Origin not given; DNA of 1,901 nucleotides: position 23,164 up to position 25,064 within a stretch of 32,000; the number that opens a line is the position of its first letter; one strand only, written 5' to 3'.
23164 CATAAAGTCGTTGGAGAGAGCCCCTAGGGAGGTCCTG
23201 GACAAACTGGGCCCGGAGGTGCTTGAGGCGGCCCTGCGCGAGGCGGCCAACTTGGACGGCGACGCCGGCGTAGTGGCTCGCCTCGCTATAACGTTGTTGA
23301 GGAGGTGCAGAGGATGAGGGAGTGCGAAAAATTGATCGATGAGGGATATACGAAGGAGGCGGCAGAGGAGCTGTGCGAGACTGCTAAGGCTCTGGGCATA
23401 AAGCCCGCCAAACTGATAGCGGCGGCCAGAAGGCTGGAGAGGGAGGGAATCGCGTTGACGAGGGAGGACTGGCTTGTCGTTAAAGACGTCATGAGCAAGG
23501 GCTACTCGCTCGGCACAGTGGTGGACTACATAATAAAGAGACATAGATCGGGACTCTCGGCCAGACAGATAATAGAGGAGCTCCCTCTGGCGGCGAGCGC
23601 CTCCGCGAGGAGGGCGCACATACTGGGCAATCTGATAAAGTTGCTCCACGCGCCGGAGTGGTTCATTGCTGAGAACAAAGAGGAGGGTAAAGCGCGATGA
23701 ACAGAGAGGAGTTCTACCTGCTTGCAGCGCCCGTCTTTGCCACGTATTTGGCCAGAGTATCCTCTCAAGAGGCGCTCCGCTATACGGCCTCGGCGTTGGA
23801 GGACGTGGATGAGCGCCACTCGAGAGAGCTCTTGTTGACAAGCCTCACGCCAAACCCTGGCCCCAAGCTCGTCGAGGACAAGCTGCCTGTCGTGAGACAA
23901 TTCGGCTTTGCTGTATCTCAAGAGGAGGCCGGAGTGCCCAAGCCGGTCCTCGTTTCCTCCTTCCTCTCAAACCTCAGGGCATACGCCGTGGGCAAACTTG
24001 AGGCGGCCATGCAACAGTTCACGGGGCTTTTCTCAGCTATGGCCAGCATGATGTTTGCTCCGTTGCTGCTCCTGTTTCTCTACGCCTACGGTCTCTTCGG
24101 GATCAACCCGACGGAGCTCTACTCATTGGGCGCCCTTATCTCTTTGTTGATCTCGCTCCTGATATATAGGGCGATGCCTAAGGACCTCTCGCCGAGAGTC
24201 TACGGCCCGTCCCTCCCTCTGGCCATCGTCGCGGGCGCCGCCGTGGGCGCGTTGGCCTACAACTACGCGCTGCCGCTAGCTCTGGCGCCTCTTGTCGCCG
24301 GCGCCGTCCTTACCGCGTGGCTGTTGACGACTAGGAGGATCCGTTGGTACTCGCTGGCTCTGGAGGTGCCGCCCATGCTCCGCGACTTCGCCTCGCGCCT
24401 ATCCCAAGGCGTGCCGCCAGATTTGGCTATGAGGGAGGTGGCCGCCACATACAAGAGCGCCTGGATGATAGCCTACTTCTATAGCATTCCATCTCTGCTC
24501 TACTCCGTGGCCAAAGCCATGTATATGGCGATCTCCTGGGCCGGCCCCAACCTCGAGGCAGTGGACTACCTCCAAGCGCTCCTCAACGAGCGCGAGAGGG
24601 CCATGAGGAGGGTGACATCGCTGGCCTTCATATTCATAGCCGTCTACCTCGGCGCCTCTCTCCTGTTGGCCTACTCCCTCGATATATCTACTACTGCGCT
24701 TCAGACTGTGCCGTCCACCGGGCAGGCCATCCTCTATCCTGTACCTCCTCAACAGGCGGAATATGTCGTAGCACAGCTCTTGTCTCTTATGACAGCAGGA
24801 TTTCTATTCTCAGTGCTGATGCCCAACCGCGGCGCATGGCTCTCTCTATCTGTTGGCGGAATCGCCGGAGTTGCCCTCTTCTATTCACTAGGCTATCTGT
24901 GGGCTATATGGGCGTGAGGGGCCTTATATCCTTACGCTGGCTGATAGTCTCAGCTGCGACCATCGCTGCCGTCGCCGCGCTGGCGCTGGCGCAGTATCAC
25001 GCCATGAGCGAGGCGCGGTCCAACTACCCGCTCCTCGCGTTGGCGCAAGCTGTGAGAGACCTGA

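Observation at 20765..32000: Compact type IV filament-like cluster with an unusual component set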

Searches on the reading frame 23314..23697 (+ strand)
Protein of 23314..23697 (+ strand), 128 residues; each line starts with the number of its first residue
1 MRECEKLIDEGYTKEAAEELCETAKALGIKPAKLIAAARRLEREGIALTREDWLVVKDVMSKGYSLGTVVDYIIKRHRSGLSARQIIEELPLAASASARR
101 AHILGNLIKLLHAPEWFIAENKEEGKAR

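Call 6: search_protein_families(library=pfam, max_evalue=0.1, proteins=[window:23314-23697:+])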
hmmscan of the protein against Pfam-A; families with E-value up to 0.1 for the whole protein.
window:23314-23697:+ (128 aa): 1 family
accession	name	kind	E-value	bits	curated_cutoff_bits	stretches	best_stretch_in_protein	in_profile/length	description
PF25566.1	RIMB1_N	-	0.092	13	28.5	0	14-61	33-80/129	RIMB1-like, N-terminal domain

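Call 9: search_protein_families(library=ncbifam, max_evalue=0.1, proteins=[window:23314-23697:+])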
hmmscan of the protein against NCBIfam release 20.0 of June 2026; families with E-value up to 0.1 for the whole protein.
window:23314-23697:+ (128 aa): 3 families
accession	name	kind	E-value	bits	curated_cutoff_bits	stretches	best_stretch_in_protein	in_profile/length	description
NF006605.0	PRK09162.1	equivalog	0.037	13.4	181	0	48-79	96-127/183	hypoxanthine-guanine phosphoribosyltransferase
NF040820.1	trans_reg_LrpA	equivalog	0.041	13.8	250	1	3-69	4-67/141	HTH-type transcriptional regulator LrpA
NF011524.0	PRK14963.1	equivalog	0.054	12.5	601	1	1-89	211-297/647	DNA polymerase III subunits gamma and tau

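Call 86: search_solved_structures(query=A8, max_evalue=5)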
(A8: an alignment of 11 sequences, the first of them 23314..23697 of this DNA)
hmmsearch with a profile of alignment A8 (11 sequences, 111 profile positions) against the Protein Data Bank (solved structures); distinct sequences matched with E-value up to 5: 35.
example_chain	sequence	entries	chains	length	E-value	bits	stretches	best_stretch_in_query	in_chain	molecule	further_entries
6yqx_A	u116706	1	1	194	3.1e-05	27.2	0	36-66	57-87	de novo designed TIM barrel DeNovoTIM13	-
7p12_A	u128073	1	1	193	4.6e-05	26.7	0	36-66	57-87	DeNovoTIM13-SB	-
6wvs_A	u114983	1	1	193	0.00061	23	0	36-66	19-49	DeNovoTIM15 hyperstable de novo TIM barrel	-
8p4y_A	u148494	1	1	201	0.002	21.4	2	30-99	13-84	Protein origami triangle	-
6wxp_A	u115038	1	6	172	0.003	20.8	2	17-62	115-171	TFD-EE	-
4ch7_A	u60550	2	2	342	0.0034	20.7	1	22-47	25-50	NIRD-LIKE PROTEIN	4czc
6zv9_A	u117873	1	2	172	0.0066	19.7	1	17-62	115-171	TFD-EE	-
7osv_A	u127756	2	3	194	0.0094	19.2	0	37-66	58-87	DeNovoTIM6-SB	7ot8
6z2i_A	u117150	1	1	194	0.013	18.8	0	37-65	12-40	de novo designed TIM barrel DeNovoTIM6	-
4yxx_A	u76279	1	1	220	0.013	18.7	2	3-97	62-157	dTor_6x35L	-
6wxo_A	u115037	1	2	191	0.015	18.6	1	32-62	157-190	TFD-HE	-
9qul_A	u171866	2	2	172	0.016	18.5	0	36-64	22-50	TFD-EH T87E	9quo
9quc_A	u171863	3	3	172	0.017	18.4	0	36-64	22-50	TFD-EH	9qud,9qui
1i1g_A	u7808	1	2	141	0.023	18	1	6-47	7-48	TRANSCRIPTIONAL REGULATOR LRPA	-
2pmh_A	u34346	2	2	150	0.066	16.5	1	5-47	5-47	150aa long hypothetical transcriptional regulator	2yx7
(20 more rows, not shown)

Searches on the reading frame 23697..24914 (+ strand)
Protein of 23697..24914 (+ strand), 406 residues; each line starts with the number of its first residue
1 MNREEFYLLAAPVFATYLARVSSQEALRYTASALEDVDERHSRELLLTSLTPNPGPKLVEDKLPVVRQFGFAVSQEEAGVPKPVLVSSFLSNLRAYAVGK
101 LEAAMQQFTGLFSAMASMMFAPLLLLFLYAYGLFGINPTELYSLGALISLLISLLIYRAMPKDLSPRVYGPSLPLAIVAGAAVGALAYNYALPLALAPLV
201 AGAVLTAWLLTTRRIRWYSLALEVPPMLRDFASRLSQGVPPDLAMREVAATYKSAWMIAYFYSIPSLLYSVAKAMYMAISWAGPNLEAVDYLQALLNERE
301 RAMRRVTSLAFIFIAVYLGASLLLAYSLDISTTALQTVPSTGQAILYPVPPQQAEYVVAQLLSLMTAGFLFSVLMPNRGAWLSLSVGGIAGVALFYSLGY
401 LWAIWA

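Call 6: search_protein_families(library=pfam, max_evalue=0.1, proteins=[window:23697-24914:+])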
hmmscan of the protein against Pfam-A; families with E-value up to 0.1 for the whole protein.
window:23697-24914:+ (406 aa): 0 families

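Call 9: search_protein_families(library=ncbifam, max_evalue=0.1, proteins=[window:23697-24914:+])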
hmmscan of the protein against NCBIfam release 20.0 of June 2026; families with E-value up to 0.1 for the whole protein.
window:23697-24914:+ (406 aa): 0 families

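Call 35: search_solved_structures(query=A2, max_evalue=10, show_alignments=2)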
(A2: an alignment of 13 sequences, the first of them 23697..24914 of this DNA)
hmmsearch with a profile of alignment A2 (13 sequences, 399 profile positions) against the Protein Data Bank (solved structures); distinct sequences matched with E-value up to 10: 0.

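Call 36: search_protein_families(library=pfam, alignment_id=A2, max_evalue=10)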
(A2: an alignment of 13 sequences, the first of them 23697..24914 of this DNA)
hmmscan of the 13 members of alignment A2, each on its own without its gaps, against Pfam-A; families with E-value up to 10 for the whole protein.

A. member 1, window:23697-24914:+ (406 aa): 1 family
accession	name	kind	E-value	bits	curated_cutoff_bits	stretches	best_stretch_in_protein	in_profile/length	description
PF09843.14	DUF2070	-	2.3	6.8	30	1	80-238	44-201/561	Predicted membrane protein (DUF2070)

B. families by the number of members that match (of 13 scanned): 6 families
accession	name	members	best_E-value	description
PF01616.22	Orbi_NS3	4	0.035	Orbivirus NS3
PF12420.13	DUF3671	3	0.14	Fam-L, Fam-M like protein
PF12670.12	DUF3792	1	0.042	Protein of unknown function (DUF3792)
PF09843.14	DUF2070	1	2.3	Predicted membrane protein (DUF2070)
PF10642.14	Tom5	1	5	Mitochondrial import receptor subunit or translocase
PF23810.1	DUF7182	1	6.9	Family of unknown function (DUF7182)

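Call 37: find_homologous_proteins(query=window:23697-24914:+, max_evalue=0.01)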
Query window:23697-24914:+ (406 aa): 10 proteins with E <= 0.01 among 8000 candidates.
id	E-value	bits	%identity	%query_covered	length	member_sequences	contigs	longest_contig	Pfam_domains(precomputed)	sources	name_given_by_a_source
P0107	3.9e-250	848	100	100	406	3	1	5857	-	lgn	-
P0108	2.5e-155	536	62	100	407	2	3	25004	-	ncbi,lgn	ncbi:MAG: secretion system protein [Thermoproteus sp.]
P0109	7.1e-154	531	62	100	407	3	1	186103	-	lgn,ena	-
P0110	7.0e-151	521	59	100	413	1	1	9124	-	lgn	-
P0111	3.1e-150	519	61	100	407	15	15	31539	-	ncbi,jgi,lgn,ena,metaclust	ncbi:MAG: secretion system protein [Thermoproteus sp.]|jgi:hypothetical protein|metaclust:\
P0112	4.1e-150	518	61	100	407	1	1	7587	-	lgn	-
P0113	1.2e-147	510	59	100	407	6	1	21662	-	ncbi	-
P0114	2.7e-117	410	50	100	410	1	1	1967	-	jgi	-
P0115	1.6e-112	395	47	100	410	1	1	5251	-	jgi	-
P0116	2.8e-110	387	47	100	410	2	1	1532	-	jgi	-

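Call 38: find_homologous_proteins(query=A2, max_evalue=0.1)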
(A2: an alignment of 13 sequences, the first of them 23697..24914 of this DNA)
Query A2 (13 sequences) (406 aa, profile of the alignment): 167 proteins with E <= 0.1 among 8000 candidates; the best 120 are listed.
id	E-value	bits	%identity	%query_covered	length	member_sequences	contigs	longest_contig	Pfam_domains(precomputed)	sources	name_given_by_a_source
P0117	4.2e-195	667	37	99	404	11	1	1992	-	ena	-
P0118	6.8e-195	666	36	96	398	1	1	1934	-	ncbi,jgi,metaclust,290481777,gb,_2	jgi:hypothetical protein|metaclust:\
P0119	2.4e-194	664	37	96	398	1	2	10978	-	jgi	-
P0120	2.5e-194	664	36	97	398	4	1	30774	-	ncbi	-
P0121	3.2e-194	664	36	96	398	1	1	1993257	-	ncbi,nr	ncbi:hypothetical protein PYWP30_01273 [Pyrobaculum sp. WP30]|nr:hypothetical protein PYWP30_01273 [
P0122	4.3e-194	663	37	97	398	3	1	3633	-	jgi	-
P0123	4.4e-194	663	36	97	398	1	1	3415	-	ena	-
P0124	7.8e-194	663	35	93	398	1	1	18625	-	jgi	jgi:hypothetical protein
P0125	1.3e-193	662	35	96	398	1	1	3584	-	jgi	-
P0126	2.2e-193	661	35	96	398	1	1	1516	-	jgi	-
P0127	2.6e-193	661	36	96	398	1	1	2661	-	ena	-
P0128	2.9e-193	661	34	96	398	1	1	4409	-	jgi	jgi:hypothetical protein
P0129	3.2e-193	661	35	97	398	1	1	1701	-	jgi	-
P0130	3.3e-193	661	34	97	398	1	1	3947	-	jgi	-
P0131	3.4e-193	661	34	93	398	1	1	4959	-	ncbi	-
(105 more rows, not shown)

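Call 45: predict_structure(alignment_id=A3)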
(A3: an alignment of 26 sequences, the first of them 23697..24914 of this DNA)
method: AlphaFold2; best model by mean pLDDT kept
length: 406 residues; sequences in the alignment: 26
mean_pLDDT: 90.0   pTM: 0.80
mean pLDDT of the five models: 90.0, 88.7, 88.6, 87.2, 85.8
residues with pLDDT >= 90: 265; 70-90: 133; 50-70: 8; < 50: 0
segments of 3 or more residues with pLDDT < 50: none
pLDDT, mean of each block of 10 residues (from residue 1): 93 96 95 93 93 89 93 92 94 93 91 89 87 85 91 91 85 94 94 95 95 88 89 91 90 88 88 93 91 91 88 91 88 73 67 89 93 88 95 94 86
secondary structure, 60 per line:
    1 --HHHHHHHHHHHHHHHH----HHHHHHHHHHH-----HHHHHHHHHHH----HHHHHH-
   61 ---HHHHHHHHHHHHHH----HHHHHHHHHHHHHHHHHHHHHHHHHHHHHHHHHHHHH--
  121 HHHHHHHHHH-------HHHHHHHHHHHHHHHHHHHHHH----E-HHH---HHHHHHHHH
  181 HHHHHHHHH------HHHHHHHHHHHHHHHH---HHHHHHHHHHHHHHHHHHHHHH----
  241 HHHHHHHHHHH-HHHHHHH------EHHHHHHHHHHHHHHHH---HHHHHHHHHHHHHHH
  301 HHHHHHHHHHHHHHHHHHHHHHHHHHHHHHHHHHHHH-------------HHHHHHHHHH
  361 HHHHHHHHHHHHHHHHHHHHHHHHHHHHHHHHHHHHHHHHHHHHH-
elements in order: H3-18 H23-33 H39-49 H54-59 H64-77 H82-118 H121-130 H138-159 H172-189 H196-211 H215-236 H241-251 H253-259 H267-282 H286-337 H351-405

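Call 47: search_protein_representatives(alignment_id=A3)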
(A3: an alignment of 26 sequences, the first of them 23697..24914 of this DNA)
Query: 26 sequences, 406 profile positions. Proteins with E-value up to 0.001 (for the whole library): 11; up to 1e-10: 10; up to 1e-30: 7. The best 11 are listed.
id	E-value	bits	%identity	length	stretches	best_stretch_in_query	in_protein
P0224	4.3e-176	602.4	-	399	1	1-402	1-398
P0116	1.3e-167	574.5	-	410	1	1-406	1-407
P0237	3.3e-107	375.6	-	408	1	1-402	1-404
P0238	8.2e-66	239.2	-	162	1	1-161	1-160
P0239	1.7e-62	228.3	-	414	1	4-402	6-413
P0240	2.8e-44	168.3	-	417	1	1-401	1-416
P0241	1.7e-36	142.6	-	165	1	1-90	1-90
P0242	1.5e-25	106.6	-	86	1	317-402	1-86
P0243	2.3e-23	99.4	-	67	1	1-59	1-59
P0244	8.7e-15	71.2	-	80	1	322-401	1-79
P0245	9.3e-08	48.0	-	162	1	266-396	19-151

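Call 48: fold_search(model_id=the predicted structure, library=pdb)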
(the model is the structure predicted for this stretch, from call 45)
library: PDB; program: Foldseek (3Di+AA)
matches with E <= 10: 281; with E <= 0.001: 0
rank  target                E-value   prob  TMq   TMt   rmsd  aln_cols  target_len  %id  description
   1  9bd6_A                7.2e-02  0.23  0.15  0.11  30.5       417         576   13  PaMsbA in an occluded, outward conformation (released 2025-09-03)
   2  8px9_A                9.0e-02  0.28  0.17  0.13  30.8       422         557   14  Structure of the antibacterial peptide ABC transporter McjD, solved at wavelength 2.75 A (released 2023-10-25)
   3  1jpp_B                1.4e-01  0.08  0.10  0.09  28.3       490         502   11  The Structure of a beta-Catenin Binding Repeat from Adenomatous Polyposis Coli (APC) in Complex with beta-Catenin (released 2002-01-16)
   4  3oux_A                1.5e-01  0.10  0.11  0.09  28.8       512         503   12  Structure of beta-catenin with phosphorylated Lef-1 (released 2010-11-24)
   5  8ipr_C                1.7e-01  0.15  0.15  0.12  29.0       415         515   13  Cryo-EM structure of heme transporter CydDC from Mycobacterium smegmatis in the outward facing ATP bound state (released 2023-06-14)
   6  9mg8_A                1.8e-01  0.20  0.18  0.20  26.5       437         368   17  Crystal Structure of b-iTHR-110 (released 2025-12-17)
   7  8oyf                  2.5e-01  0.16  0.15  0.19  22.3       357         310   13  Crystal structure of ASBTNM in lipidic cubic phase without substrate bound (released 2023-07-12)
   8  8px9_B                2.6e-01  0.14  0.15  0.11  27.3       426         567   11  Structure of the antibacterial peptide ABC transporter McjD, solved at wavelength 2.75 A (released 2023-10-25)
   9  9mg8_B                2.6e-01  0.11  0.15  0.16  25.8       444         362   17  Crystal Structure of b-iTHR-110 (released 2025-12-17)
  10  4rv1_A                2.8e-01  0.08  0.11  0.11  27.0       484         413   12  Crystal Structure of Engineered Protein. Northeast Structural Genomics Consortium (NESG) Target OR497. (released 2014-12-10)
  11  4rv1_B                3.0e-01  0.09  0.12  0.12  26.7       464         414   12  Crystal Structure of Engineered Protein. Northeast Structural Genomics Consortium (NESG) Target OR497. (released 2014-12-10)
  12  5d58                  3.0e-01  0.06  0.10  0.10  24.3       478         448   12  In meso in situ serial X-ray crystallography structure of the PepTSt-Ala-Phe complex at 100 K (released 2016-01-13)
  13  7a26_HHH              3.6e-01  0.13  0.16  0.17  21.4       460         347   10  Structure of soluble SmhA crystal form 1 of the tripartite alpha-pore forming toxin, Smh, from Serratia marcescens. (released 2021-03-31)
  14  1jpp_A                3.8e-01  0.05  0.09  0.08  27.8       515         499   12  The Structure of a beta-Catenin Binding Repeat from Adenomatous Polyposis Coli (APC) in Complex with beta-Catenin (released 2002-01-16)
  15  8dck_A                3.9e-01  0.11  0.15  0.10  28.6       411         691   14  Structure of hemolysin A secretion system HlyB/D complex, ATP-bound (released 2022-09-14)
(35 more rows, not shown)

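Call 50: search_protein_families(library=pfam, max_evalue=0.01, proteins=[P0239, P0240, P0245])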
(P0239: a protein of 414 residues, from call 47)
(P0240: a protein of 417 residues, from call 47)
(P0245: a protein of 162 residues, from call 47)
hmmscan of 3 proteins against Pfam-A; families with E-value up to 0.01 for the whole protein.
P0239 (414 aa): 0 families

P0240 (417 aa): 0 families

P0245 (162 aa): 0 families

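Call 66: find_encoding_contigs(protein=P0109, flank=10000, max_places=3)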
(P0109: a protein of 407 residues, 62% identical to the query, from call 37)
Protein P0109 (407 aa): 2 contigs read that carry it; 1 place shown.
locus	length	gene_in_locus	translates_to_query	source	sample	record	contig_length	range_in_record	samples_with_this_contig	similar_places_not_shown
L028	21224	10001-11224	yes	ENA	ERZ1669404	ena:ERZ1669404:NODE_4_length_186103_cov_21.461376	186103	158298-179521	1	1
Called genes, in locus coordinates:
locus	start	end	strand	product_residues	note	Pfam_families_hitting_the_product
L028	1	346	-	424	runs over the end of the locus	PF00753:Lactamase_B, PF12706:Lactamase_B_2, PF16661:Lactamase_B_6, PF10996:Beta-Casp, PF07521:RMMBL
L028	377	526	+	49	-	-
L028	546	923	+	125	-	PF16906:Ribosomal_L26, PF00467:KOW, PF23284:KOW2_Spt5 (faint)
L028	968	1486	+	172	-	-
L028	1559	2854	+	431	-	PF01336:tRNA_anti-codon, PF00152:tRNA-synt_2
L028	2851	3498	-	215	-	PF01135:PCMT, PF13847:Methyltransf_31 (weak)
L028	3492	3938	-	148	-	PF00293:NUDIX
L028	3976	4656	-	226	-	-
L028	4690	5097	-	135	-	PF00582:Usp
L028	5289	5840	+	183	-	-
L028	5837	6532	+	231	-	-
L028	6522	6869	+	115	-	-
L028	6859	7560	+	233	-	-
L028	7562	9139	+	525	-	PF00437:T2SSE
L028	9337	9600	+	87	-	-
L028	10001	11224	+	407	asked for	-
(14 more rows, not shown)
